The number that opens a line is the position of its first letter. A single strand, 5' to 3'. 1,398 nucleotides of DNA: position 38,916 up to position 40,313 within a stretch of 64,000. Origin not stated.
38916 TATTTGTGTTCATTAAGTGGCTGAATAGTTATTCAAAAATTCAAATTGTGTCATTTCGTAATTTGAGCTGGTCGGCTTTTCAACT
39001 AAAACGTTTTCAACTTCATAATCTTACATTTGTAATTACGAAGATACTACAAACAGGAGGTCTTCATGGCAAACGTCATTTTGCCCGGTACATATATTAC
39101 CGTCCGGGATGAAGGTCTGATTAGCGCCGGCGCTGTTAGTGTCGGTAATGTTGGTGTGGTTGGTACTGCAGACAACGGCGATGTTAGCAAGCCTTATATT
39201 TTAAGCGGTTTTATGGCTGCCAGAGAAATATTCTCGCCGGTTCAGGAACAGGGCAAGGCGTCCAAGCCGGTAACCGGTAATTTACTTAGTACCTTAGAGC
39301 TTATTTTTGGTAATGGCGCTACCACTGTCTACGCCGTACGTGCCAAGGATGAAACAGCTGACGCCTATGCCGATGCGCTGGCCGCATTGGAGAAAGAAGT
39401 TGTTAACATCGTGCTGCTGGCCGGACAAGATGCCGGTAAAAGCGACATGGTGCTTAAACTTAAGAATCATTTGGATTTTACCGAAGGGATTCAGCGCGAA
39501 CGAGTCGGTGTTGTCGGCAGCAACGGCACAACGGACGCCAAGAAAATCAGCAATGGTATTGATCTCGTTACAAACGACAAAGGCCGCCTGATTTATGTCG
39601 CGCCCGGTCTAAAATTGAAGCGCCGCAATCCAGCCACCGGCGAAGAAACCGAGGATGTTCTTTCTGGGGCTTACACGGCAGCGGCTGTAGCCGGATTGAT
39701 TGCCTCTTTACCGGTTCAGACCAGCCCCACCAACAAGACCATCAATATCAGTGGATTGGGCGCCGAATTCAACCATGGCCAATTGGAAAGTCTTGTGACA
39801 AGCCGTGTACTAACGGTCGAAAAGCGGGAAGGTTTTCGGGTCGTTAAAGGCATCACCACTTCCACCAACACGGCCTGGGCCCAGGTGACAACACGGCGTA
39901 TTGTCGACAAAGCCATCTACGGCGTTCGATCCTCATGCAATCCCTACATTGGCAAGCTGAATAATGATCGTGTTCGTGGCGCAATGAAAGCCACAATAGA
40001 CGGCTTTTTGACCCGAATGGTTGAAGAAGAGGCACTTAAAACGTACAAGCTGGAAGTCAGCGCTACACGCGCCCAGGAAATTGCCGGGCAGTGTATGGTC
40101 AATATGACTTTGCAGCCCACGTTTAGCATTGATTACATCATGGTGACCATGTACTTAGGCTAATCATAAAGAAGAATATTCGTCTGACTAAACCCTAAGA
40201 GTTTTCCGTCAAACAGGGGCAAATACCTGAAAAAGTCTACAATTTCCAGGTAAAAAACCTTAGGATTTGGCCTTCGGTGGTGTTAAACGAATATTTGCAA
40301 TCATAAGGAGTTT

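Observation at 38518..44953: Orphan sheath-tube-chaperone (G/GT with -1 frameshift) cluster next to three tRNA genes, without baseplate, spike or ATPase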

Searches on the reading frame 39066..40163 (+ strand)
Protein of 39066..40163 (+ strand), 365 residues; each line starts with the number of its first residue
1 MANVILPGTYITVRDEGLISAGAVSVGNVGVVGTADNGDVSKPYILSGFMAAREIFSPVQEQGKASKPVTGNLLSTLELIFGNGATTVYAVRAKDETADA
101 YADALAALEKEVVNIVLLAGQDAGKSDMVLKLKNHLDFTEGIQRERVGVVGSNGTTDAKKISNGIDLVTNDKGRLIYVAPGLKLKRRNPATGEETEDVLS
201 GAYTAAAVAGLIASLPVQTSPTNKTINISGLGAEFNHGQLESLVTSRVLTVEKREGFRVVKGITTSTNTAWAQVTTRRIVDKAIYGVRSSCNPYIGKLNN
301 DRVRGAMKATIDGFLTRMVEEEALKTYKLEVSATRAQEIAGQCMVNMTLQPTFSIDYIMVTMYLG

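Call 3: search_protein_families(library=pfam, proteins=[window:39066-40163:+], max_evalue=0.1)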
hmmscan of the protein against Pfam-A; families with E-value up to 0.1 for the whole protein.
window:39066-40163:+ (365 aa): 3 families
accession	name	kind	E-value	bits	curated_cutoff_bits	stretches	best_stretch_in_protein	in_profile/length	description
PF17482.7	Phage_sheath_1C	-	3.8e-16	59.4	26.9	1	267-364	2-103/104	Phage tail sheath C-terminal domain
PF04984.19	Phage_sheath_1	-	1.2e-13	51.6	31.4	1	97-265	4-168/168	Phage tail sheath protein subtilisin-like domain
PF03214.19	RGP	-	0.015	14.9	23.8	1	217-348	189-309/342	Reversibly glycosylated polypeptide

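Call 4: search_protein_families(library=phrogs, proteins=[window:39066-40163:+], max_evalue=0.1)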
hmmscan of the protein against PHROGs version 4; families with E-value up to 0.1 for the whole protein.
window:39066-40163:+ (365 aa): 8 families
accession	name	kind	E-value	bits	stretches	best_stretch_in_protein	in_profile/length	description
phrog_279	-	tail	1.9e-41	143.4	2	96-364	213-482/489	tail sheath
phrog_16991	-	tail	2.2e-20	73.6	1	198-358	597-766/777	tail sheath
phrog_10244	-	tail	2.2e-18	67.7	1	204-338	263-405/431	tail sheath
phrog_23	-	tail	4.3e-16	59.7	2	202-362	285-460/496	tail sheath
phrog_2839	-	tail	1.4e-12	47.9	1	71-361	266-561/581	tail sheath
phrog_10581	-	tail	1.6e-07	31.1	1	233-362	772-907/915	tail sheath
phrog_30392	-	tail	5.2e-07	29.3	1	255-362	652-763/774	tail sheath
phrog_1480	-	tail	5.3e-05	23.3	1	80-325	63-291/353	tail sheath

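Call 11: search_protein_families(library=ncbifam, proteins=[window:39066-40163:+], max_evalue=0.1)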
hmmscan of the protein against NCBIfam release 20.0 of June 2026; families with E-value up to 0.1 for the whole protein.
window:39066-40163:+ (365 aa): 0 families

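Call 12: find_homologous_proteins(query=window:39066-40163:+)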
Query window:39066-40163:+ (365 aa): 2764 proteins with E <= 0.001 among 8000 candidates; the best 120 are listed.
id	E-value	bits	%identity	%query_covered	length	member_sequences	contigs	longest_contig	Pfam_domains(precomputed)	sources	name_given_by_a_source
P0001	1.8e-230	782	100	100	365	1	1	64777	PF04984.20,PF17482.8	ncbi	-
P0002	1.1e-160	552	72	100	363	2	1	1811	PF04984.20,PF17482.8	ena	-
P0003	1.7e-153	529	70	100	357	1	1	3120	PF04984.20,PF22671.2,PF17482.8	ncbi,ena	-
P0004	2.0e-153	529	71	100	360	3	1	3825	PF04984.20,PF17482.8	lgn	-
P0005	8.6e-153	527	67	100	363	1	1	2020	PF04984.20,PF17482.8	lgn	-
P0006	5.7e-151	521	67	100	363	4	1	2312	PF04984.20,PF17482.8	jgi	jgi:hypothetical protein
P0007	5.8e-150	517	68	100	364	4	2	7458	PF10758.15,PF04984.20,PF17482.8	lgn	-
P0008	1.3e-149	516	69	100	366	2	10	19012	PF04984.20,PF17482.8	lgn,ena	-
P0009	3.2e-149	515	69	99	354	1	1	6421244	PF04984.20,PF22671.2,PF17482.8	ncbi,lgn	-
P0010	2.5e-148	512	68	100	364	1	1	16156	PF04984.20,PF17482.8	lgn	-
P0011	5.0e-147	508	68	100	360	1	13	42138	PF10758.15,PF04984.20,PF17482.8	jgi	jgi:hypothetical protein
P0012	1.1e-146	506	66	100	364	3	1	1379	PF04984.20,PF17482.8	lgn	-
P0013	1.4e-146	506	67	100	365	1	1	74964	PF04984.20,PF17482.8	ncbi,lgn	ncbi:MAG: phage tail sheath C-terminal domain-containing protein [Chloroflexota bacterium]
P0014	4.6e-146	504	67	100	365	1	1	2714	PF04984.20,PF17482.8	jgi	jgi:hypothetical protein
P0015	7.8e-145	500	66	100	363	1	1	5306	PF04984.20,PF17482.8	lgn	-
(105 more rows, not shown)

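Call 13: find_encoding_contigs(protein=P0009, flank=10000, max_places=2)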
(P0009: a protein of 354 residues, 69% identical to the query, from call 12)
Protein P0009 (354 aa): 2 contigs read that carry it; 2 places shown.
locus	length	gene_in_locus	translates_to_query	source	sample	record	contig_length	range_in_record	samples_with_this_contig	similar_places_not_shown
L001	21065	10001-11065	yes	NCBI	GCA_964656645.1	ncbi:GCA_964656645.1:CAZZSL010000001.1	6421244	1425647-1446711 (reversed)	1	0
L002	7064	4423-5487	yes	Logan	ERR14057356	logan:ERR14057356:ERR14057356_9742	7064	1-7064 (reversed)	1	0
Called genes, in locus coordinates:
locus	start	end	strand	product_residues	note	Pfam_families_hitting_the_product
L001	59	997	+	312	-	PF08240:ADH_N, PF00107:ADH_zinc_N, PF13602:ADH_zinc_N_2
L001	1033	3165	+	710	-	PF01315:Ald_Xan_dh_C, PF02738:MoCoBD_1, PF20256:MoCoBD_2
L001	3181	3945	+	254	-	PF13883:CREG_beta-barrel, PF01243:PNPOx_N, PF10615:DUF2470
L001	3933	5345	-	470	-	PF13347:MFS_2 (faint), PF07690:MFS_1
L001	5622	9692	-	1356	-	PF03704:BTAD, PF24105:Beta-prop_CAF1B_HIR1, PF24807:WD40_CDC20-Fz, PF24814:WD40_Prp19, PF25172:Beta-prop_WDR3_2nd, PF25174:Beta-prop_THOC3, PF23393:Beta-prop_WDR90_POC16_2nd, PF23409:Beta-prop_EML, +138 more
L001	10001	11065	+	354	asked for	PF22671:Gp18_domIII_N (faint), PF04984:Phage_sheath_1, PF17482:Phage_sheath_1C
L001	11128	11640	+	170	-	-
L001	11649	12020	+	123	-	-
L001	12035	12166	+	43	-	-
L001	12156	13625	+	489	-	-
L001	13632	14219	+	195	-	-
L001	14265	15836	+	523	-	PF04513:Baculo_PEP_C (faint), PF05478:Prominin (weak), PF23854:DUF7217 (faint), PF07464:ApoLp-III (faint)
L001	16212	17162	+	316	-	PF04754:Transposase_31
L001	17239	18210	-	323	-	PF00296:Bac_luciferase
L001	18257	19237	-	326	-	PF00296:Bac_luciferase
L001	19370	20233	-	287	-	-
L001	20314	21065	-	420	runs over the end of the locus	PF04773:FecR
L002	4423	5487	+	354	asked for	PF22671:Gp18_domIII_N (faint), PF04984:Phage_sheath_1, PF17482:Phage_sheath_1C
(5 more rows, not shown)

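Call 14: find_encoding_contigs(protein=P0013, flank=10000, max_places=2)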
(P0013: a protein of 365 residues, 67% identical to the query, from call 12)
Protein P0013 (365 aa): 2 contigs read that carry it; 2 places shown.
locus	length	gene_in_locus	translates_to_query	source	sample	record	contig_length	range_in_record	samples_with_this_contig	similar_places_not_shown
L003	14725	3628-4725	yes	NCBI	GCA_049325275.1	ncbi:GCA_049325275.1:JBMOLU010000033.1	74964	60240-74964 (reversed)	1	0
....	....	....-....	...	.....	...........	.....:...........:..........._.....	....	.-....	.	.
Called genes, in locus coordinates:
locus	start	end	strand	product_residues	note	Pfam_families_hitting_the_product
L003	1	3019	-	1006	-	PF12891:Glyco_hydro_44, PF00553:CBM_2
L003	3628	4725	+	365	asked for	PF04984:Phage_sheath_1, PF17482:Phage_sheath_1C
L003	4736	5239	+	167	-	-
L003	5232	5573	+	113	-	-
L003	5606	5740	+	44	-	-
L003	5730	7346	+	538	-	-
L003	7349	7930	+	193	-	-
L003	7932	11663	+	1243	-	PF01442:Apolipoprotein (faint)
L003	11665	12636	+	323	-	PF05954:Phage_GPD (weak)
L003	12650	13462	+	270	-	PF04717:Phage_base_V (weak)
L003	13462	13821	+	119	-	-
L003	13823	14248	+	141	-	PF10934:Sheath_initiator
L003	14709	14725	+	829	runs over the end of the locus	PF04865:Baseplate_J, PF26079:Baseplate_J_C (faint), PF04865:Baseplate_J (weak)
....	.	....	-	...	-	?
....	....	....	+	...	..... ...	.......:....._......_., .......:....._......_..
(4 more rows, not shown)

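Call 18: find_related_loci(query=window:39066-40163:+, collection=genome_contigs, flank=10000)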
Query window:39066-40163:+ (365 aa) in genome_contigs; peptide patterns used: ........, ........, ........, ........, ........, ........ (x = any residue, [..] = any of these).
106 stretches matched a pattern; 3 encode a relative of the query (tblastn E <= 1e-3); 3 distinct loci.
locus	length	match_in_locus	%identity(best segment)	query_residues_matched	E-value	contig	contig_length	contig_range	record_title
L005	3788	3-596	58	166-364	5e-63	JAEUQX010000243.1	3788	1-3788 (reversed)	MAG: Anaerolineae bacterium isolate new MAG-262 k141_1103493, whole genome shotgun sequence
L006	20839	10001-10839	59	70-364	4e-63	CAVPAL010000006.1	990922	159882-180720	MAG: uncultured Chloroflexia bacterium isolate MFD09964.bin.1.113 genome assembly, contig: contig_17743, whole genome sh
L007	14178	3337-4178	60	70-364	2e-58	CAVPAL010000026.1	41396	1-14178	MAG: uncultured Chloroflexia bacterium isolate MFD09964.bin.1.113 genome assembly, contig: contig_67984, whole genome sh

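Call 42: search_solved_structures(query=window:39066-40163:+, max_evalue=0.001)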
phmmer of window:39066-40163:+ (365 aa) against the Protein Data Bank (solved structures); distinct sequences matched with E-value up to 0.001: 0.

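Call 45: search_solved_structures(query=A3, max_evalue=0.01)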
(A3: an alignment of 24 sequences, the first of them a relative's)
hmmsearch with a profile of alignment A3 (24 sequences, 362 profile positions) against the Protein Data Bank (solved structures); distinct sequences matched with E-value up to 0.01: 7.
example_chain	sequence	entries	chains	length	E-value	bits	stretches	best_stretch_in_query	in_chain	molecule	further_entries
5li2_A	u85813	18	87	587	1.8e-07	33.6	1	21-266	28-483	tail sheath protein | Major tail sheath protein | ORF49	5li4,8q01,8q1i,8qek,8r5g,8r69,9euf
3j9q_A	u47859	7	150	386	9.1e-07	31.2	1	144-284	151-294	sheath | Pyocin sheath PA0622 | Sheath PA0622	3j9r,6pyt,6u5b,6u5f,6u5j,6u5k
9ezm_A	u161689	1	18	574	6.2e-05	25.2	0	1-104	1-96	Phage tail sheath protein FI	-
6rao_D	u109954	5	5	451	0.00021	23.4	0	214-325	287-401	Afp3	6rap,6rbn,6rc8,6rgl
9qgl_3A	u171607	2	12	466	0.00036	22.6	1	75-323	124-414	Phage tail sheath family protein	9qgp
7b5h_AO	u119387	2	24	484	0.0012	21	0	264-321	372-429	All3325 protein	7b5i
8bky_A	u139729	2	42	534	0.0012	20.9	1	1-279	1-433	Phage tail sheath protein | Phage tail sheath family protein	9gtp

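Call 63: find_encoding_contigs(protein=P0001, flank=1000, max_places=2)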
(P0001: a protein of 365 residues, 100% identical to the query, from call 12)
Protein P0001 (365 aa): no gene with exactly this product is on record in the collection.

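Call 64: predict_structure(alignment_id=A6)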
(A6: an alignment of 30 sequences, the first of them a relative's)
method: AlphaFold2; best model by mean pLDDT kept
length: 169 residues; sequences in the alignment: 30
mean_pLDDT: 66.7   pTM: 0.62
mean pLDDT of the five models: 66.7, 65.3, 62.4, 61.0, 56.5
residues with pLDDT >= 90: 0; 70-90: 64; 50-70: 100; < 50: 5
segments of 3 or more residues with pLDDT < 50: none
pLDDT, mean of each block of 10 residues (from residue 1): 66 65 64 57 75 69 53 75 67 59 62 73 65 79 60 77 68
secondary structure, 60 per line:
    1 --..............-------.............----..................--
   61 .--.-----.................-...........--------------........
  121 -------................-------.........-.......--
elements in order: E3-16 H24-36 E41-58 E70-86 H88-98 E113-120 E128-143 E151-159 E161-167

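Call 66: fold_search(model_id=the predicted structure, library=pdb)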
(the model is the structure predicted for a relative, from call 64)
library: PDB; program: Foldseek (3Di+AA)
matches with E <= 10: 463; with E <= 0.001: 1
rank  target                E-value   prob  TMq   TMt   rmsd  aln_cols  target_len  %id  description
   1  8zdj_S                8.5e-04  1.00  0.45  0.28   9.7       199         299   11  Cryo-EM structure of Mycobacteriophage Douge genome-packed connector (gp5, gp9, gp10, gp12 and gp13) (released 2025-06-25)
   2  2guj_B                4.6e-03  1.00  0.47  0.56   8.5       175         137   16  Three dimensional structure of the protein P54332 from Bacillus Subtilis. Northeast Structural Genomics Consortium tar (released 2006-05-23)
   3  2guj_A                5.8e-03  1.00  0.47  0.58   8.5       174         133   16  Three dimensional structure of the protein P54332 from Bacillus Subtilis. Northeast Structural Genomics Consortium tar (released 2006-05-23)
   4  9fkb_AM               5.8e-03  1.00  0.51  0.54   7.0       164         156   16  Tail of emppty Haloferax tailed virus 1 (released 2025-06-18)
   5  8yln_C                6.5e-03  1.00  0.51  0.57   5.7       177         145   11  The structure of DSR2-Tail tube complex (released 2024-08-14)
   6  8q01_G                1.0e-02  1.00  0.41  0.48   7.5       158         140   13  Neck of phage 812 after tail contraction (C6) (released 2024-08-07)
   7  9qgl_1A               1.1e-02  0.99  0.45  0.50  13.7       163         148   14  Cryo-EM structure of the PlPVC1 baseplate, 6-fold symmetrized (C6), in extended state (released 2025-10-29)
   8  8zc9_C                1.3e-02  1.00  0.51  0.60   5.9       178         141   11  The Cryo-EM structure of DSR2-Tail tube-NAD+ complex (released 2024-09-11)
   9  8v3t_B                1.5e-02  1.00  0.48  0.56   6.0       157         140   15  CryoEM Structure of Diffocin - precontracted - Collar (released 2024-08-28)
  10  8q01_A                1.5e-02  1.00  0.43  0.50   7.0       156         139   14  Neck of phage 812 after tail contraction (C6) (released 2024-08-07)
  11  7qg9_A                1.6e-02  0.91  0.37  0.16  17.7       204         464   12  Tail tip of siphophage T5 : common core proteins (released 2022-12-21)
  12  8ygc_C                1.8e-02  1.00  0.50  0.55   5.8       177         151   11  The Dimer Structure of DSR2-SPR (released 2025-03-05)
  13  8ed0_A                1.9e-02  1.00  0.49  0.26   5.3       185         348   13  Cryo-EM Structure of the P74-26 Tail Tube (released 2023-03-08)
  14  9qgn_1A               2.0e-02  0.99  0.40  0.45   6.4       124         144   15  Cryo-EM structure of the PlPVC1 cap, 6-fold symmetrized (C6), in extended state (released 2025-10-29)
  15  8gtb_A                2.8e-02  0.99  0.41  0.51   8.6       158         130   12  Cryo-EM structure of the marine siphophage vB_DshS-R4C tail tube protein (released 2023-07-12)
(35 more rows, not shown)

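Call 91: search_dna_similar(query=window:39066-40163:+, collection=phages, mode=protein, max_evalue=0.001, max_rows=15)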
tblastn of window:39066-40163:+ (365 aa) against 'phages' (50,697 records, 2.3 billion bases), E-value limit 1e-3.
Records with a match: 59; places in all: 59; records where one place covers at least 80% of the query: 2.
Best place of each record, by identity: <60% 59.
By first word of the organism name: Bacillus 24; Microcystis 9; Halorubrum 8; Haloarcula 5; Cyanophage 4; Bacteriophage 2; Lysinibacillus 2; Halophage 2; Halogranum 2; Moorella 1.
By host as written in the record: - 11; Bacillus subtilis 7; Haloarcula californiae 5; Halorubrum coriense 5; Bacillus megaterium 4; Microcystis aeruginosa FACHB524 4; Bacillus subtilis BEST7003 3; Bacillus thuringiensis 2; and 14 more.
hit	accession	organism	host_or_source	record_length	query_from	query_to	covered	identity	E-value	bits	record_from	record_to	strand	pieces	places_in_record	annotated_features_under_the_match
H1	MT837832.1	Bacteriophage sp.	human fecal samples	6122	7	364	98%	27.6%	4e-10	67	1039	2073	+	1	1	record has no annotation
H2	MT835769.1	Bacteriophage sp.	human fecal samples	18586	35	364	90%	23.1%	3e-4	49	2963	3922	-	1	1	record has no annotation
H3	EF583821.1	Bacillus phage 0305phi8-36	Bacillus thuringiensis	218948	123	350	62%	29.3%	2e-15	84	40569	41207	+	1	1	ORF139: tail sheath subunit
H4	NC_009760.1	Bacillus phage 0305phi8-36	Bacillus thuringiensis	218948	123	350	62%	29.3%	2e-15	84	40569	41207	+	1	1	ORF139: tail sheath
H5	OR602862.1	Moorella phage MTATph1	Moorella thermoacetica DSM 103132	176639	160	364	56%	29.4%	2e-13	77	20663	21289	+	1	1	tail sheath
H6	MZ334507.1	Haloarcula virus HCTV-8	Haloarcula californiae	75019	118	345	62%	24.9%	5e-8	61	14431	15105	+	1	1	tail sheath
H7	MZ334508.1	Haloarcula virus HCTV-10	Haloarcula californiae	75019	118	345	62%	24.9%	5e-8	61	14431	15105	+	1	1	tail sheath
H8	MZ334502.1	Haloarcula phage HCTV-7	Haloarcula californiae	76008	118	345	62%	24.9%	5e-8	61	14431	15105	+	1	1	tail sheath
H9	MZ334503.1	Haloarcula phage HCTV-9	Haloarcula californiae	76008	118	345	62%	24.9%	5e-8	61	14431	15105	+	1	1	tail sheath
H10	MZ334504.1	Haloarcula phage HCTV-11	Haloarcula californiae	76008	118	345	62%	24.9%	5e-8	61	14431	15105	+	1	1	tail sheath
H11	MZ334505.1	Halorubrum virus HRTV-9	Halorubrum sp.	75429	118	345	62%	24.9%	5e-8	61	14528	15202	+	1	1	tail sheath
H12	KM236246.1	Bacillus phage Moonbeam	Bacillus megaterium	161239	141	362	61%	25.5%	3e-4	49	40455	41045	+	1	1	tail sheath protein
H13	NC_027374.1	Bacillus phage Moonbeam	Bacillus megaterium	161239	141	362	61%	25.5%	3e-4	49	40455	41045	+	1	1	tail sheath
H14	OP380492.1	Bacillus phage Nachito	Bacillus sp. ET1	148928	145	361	59%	25.1%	3e-8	61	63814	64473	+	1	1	tail sheath protein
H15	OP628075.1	Lysinibacillus phage vB_LfM_LysYB1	Lysinibacillus fusiformis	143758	168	361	53%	27.1%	7e-7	57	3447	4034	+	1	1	tail sheath protein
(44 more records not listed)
